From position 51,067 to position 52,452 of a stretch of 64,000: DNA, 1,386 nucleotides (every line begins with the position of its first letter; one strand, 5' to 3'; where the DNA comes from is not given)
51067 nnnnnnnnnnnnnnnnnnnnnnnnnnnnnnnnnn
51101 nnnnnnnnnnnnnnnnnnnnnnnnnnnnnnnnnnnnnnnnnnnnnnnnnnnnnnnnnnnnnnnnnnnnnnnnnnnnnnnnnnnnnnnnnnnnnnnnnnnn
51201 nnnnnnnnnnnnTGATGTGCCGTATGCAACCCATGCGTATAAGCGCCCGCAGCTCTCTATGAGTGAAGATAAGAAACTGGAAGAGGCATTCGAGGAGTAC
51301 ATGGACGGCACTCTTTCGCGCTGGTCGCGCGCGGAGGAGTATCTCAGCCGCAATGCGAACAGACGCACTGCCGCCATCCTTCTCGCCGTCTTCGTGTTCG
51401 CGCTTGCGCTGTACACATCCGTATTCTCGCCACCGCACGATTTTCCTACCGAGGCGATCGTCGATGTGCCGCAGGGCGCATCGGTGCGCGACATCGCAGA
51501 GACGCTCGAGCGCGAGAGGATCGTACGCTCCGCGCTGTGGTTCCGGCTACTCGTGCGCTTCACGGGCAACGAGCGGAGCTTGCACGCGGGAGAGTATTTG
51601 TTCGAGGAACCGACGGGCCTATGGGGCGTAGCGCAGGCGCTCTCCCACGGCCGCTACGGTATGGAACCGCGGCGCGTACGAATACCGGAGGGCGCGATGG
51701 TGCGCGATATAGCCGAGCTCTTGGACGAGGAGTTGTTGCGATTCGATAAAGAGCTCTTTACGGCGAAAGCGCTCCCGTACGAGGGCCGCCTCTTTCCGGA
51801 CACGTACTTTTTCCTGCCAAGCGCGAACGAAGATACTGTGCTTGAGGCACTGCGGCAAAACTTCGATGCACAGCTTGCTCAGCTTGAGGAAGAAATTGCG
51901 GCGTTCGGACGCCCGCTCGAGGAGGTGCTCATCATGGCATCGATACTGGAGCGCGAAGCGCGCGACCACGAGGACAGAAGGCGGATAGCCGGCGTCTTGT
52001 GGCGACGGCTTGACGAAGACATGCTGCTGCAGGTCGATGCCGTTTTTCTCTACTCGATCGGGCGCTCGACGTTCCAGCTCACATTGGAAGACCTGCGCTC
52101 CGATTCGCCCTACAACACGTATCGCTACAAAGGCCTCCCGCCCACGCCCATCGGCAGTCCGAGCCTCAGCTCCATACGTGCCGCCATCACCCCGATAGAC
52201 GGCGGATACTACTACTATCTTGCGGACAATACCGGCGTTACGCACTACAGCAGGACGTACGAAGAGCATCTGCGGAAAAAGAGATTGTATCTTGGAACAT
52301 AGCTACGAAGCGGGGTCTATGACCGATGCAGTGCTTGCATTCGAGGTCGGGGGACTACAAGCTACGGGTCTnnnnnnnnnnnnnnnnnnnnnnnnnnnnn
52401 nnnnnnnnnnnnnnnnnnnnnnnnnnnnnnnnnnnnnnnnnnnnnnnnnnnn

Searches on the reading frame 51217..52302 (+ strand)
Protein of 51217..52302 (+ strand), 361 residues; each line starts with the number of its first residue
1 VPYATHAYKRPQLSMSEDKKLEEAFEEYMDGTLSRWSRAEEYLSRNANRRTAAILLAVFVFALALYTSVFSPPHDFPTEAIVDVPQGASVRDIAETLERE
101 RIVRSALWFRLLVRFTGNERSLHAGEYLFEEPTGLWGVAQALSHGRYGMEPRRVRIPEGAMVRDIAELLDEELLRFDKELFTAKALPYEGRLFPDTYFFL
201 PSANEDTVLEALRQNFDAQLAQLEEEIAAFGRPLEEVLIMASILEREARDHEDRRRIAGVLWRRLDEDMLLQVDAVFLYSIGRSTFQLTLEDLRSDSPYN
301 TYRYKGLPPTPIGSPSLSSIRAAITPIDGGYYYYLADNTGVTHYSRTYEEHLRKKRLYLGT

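Call 52: search_protein_families(library=pfam, proteins=[window:51217-52302:+], max_evalue=0.001)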
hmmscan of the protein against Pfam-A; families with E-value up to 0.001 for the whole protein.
window:51217-52302:+ (361 aa): 1 family
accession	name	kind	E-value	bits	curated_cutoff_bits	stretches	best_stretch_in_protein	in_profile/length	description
PF02618.21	YceG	-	4.1e-74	249.9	32.4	1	82-355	1-273/275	YceG-like family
